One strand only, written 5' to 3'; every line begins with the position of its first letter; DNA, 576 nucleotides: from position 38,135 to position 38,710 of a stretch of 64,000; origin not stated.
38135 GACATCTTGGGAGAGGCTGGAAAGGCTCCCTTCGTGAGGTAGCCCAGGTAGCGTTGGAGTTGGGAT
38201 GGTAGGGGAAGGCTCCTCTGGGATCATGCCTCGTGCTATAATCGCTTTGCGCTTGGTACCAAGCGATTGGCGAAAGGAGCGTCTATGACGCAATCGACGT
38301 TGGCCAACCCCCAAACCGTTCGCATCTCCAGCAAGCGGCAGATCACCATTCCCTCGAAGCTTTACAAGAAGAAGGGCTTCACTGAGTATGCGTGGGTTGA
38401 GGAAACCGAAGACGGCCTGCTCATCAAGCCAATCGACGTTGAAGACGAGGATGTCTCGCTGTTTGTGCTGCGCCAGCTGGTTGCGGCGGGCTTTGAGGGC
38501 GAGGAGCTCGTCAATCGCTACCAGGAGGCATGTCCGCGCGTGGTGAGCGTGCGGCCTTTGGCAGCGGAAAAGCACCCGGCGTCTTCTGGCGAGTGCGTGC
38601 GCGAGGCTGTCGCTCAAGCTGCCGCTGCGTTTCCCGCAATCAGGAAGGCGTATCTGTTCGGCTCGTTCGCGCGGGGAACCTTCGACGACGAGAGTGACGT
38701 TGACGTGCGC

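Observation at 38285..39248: HepT toxin paired with an unusual AbrB-domain::MNT fusion antitoxin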

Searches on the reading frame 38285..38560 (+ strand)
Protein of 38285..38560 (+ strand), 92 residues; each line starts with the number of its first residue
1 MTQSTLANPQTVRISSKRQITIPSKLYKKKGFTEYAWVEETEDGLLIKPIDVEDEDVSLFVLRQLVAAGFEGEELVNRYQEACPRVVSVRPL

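Call 3: search_protein_families(library=pfam, proteins=[window:38285-38560:+], max_evalue=1)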
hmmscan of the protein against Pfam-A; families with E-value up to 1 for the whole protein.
window:38285-38560:+ (92 aa): 1 family
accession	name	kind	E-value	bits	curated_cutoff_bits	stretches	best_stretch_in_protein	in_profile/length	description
PF04014.23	MazE_antitoxin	-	0.058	13.8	24.7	0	12-26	2-16/48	Antidote-toxin recognition MazE, bacterial antitoxin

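Call 4: search_protein_families(library=ncbifam, proteins=[window:38285-38560:+], max_evalue=1)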
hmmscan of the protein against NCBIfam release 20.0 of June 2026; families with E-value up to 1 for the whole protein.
window:38285-38560:+ (92 aa): 1 family
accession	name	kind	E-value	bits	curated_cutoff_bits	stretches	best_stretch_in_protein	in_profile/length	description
TIGR01439.1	lp_hng_hel_AbrB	domain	0.0009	18.9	28.3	1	11-50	1-43/44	transcriptional regulator, AbrB family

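Call 14: search_solved_structures(query=A3, max_evalue=10, show_alignments=3)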
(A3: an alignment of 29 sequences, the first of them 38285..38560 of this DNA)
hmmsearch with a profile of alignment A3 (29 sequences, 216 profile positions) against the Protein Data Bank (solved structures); distinct sequences matched with E-value up to 10: 8.
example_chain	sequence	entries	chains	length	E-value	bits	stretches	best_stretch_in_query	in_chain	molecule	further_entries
8xeo_A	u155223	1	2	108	1.2e-06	31.7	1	120-215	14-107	MNT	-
1wot_A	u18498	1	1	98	1.7e-06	31.2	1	119-196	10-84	PUTATIVE MINIMAL NUCLEOTIDYLTRANSFERASE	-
8xeh_E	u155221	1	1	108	2e-06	31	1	120-215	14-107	MNT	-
2rff_A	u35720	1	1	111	2.7e-06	30.6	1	118-173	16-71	Putative nucleotidyltransferase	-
9z7q_I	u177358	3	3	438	0.0069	19.4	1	136-215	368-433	Cmr1-MntA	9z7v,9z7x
5itm_A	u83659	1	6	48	0.06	16.4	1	10-41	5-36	AbrB family transcriptional regulator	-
5itj_A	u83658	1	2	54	0.08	15.9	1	10-41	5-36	AbrB family transcriptional regulator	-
2l66_A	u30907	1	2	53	0.087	15.8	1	11-41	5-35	Transcriptional regulator, AbrB family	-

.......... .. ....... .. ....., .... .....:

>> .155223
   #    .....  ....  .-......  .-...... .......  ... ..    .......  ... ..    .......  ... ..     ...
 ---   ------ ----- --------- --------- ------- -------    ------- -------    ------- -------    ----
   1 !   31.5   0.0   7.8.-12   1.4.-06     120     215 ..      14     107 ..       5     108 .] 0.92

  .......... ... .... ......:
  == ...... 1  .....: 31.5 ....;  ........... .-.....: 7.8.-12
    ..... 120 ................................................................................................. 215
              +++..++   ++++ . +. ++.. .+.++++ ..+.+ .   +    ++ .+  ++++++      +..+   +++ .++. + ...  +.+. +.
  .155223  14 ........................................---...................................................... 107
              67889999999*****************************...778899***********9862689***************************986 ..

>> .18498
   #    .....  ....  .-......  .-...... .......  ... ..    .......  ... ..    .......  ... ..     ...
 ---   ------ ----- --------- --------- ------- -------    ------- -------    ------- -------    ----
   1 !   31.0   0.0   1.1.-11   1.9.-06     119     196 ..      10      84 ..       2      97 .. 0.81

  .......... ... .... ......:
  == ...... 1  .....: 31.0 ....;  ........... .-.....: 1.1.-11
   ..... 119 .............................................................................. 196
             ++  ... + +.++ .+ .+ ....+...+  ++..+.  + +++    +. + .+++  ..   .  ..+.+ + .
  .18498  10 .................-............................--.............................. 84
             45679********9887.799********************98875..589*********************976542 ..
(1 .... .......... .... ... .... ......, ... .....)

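Call 30: predict_structure(alignment_id=A3)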
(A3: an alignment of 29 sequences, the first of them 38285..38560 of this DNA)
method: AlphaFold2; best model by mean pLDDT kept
length: 92 residues; sequences in the alignment: 29
mean_pLDDT: 73.8   pTM: 0.40
mean pLDDT of the five models: 73.8, 72.8, 72.5, 72.0, 70.3
residues with pLDDT >= 90: 4; 70-90: 57; 50-70: 20; < 50: 11
segments of 3 or more residues with pLDDT < 50: 1-5, 87-92
pLDDT, mean of each block of 10 residues (from residue 1): 49 73 86 82 83 64 88 86 59 41
secondary structure, 60 per line:
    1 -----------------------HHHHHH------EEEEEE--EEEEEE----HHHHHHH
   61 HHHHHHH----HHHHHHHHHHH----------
elements in order: H24-29 E36-41 E44-49 H54-67 H72-82

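Call 66: fold_search(model_id=the predicted structure, library=pdb)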
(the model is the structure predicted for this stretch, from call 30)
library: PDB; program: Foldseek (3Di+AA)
matches with E <= 10: 425; with E <= 0.001: 0
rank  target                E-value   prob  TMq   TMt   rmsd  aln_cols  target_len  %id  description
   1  3ic3_D                1.0e-01  0.35  0.23  0.25  13.2        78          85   15  Structure of a putative pyruvate dehydrogenase from the photosynthetic bacterium Rhodopseudomonas palustrus CGA009 (released 2009-09-22)
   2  3ic3_C                3.1e-01  0.11  0.20  0.19  14.8        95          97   14  Structure of a putative pyruvate dehydrogenase from the photosynthetic bacterium Rhodopseudomonas palustrus CGA009 (released 2009-09-22)
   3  5itj_A                5.6e-01  0.54  0.30  0.47   3.8        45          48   29  The structure of histone-like protein (released 2017-01-25)
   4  6j1m_A                6.4e-01  0.09  0.16  0.06   9.7        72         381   14  Anisodus acutangulus type III polyketide sythase AaPKS2 in complex with 4-carboxy-3-oxobutanoyl covalent to C166 (released 2019-09-11)
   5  6gw3_C                7.4e-01  0.12  0.20  0.07   9.9        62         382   10  Structure of TKS from Cannabis sativa in complex with CoA (released 2019-10-09)
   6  6j1m_B                7.4e-01  0.08  0.16  0.06   9.7        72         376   14  Anisodus acutangulus type III polyketide sythase AaPKS2 in complex with 4-carboxy-3-oxobutanoyl covalent to C166 (released 2019-09-11)
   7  2k1n_MODEL_1_A        7.9e-01  0.51  0.32  0.46   3.8        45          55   13  DNA bound structure of the N-terminal domain of AbrB (released 2008-11-11)
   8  6j1n_A                7.9e-01  0.08  0.16  0.06   9.7        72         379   14  Anisodus acutangulus type III polyketide sythase AaPKS2 in complex with 4-carboxy-3-oxobutanoyl-CoA (released 2019-09-11)
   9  5wx3_D                8.4e-01  0.09  0.19  0.08  12.6        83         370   12  Alkyldiketide-CoA synthase from Evodia rutaecarpa (released 2017-04-26)
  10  6nkl_D                9.0e-01  0.16  0.31  0.39  10.1        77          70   17  2.2 A resolution structure of VapBC-1 from nontypeable Haemophilus influenzae (released 2019-04-10)
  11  3ic3_B                9.6e-01  0.11  0.25  0.24  13.6        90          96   18  Structure of a putative pyruvate dehydrogenase from the photosynthetic bacterium Rhodopseudomonas palustrus CGA009 (released 2009-09-22)
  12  7w6g_C                9.6e-01  0.10  0.20  0.07   9.8        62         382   10  TKS-L190G mutant from Cannabis sativa in complex with lauroyl-CoA (released 2022-02-02)
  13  5itm_F                1.0e+00  0.30  0.27  0.44   4.0        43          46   30  The structure of truncated histone-like protein (released 2017-01-25)
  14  1xet_D                1.1e+00  0.12  0.22  0.07  10.4        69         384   12  Crystal structure of stilbene synthase from Pinus sylvestris, complexed with methylmalonyl CoA (released 2006-04-11)
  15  1xes_A                1.1e+00  0.09  0.20  0.07  11.0        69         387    9  Crystal structure of stilbene synthase from Pinus sylvestris (released 2006-04-11)
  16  2w1t_A                1.2e+00  0.25  0.36  0.22   5.9        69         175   17  Crystal Structure of B. subtilis SpoVT (released 2008-11-18)
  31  1mvf_D                1.7e+00  0.35  0.30  0.52   4.2        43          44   16  MazE addiction antidote (released 2003-06-10)
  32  2w1t_B                1.7e+00  0.15  0.30  0.18   8.8        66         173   17  Crystal Structure of B. subtilis SpoVT (released 2008-11-18)
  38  3zvk_H                1.8e+00  0.18  0.32  0.46   5.2        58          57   17  Crystal structure of VapBC2 from Rickettsia felis bound to a DNA fragment from their promoter (released 2011-12-14)
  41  1yfb_A                1.9e+00  0.30  0.34  0.51   5.6        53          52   15  The solution structure of the N-domain of the transcription factor abrB (released 2005-04-12)
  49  5l6m_I                2.0e+00  0.09  0.25  0.29   6.0        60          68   22  Structure of Caulobacter crescentus VapBC1 (VapB1deltaC:VapC1 form) (released 2016-12-28)
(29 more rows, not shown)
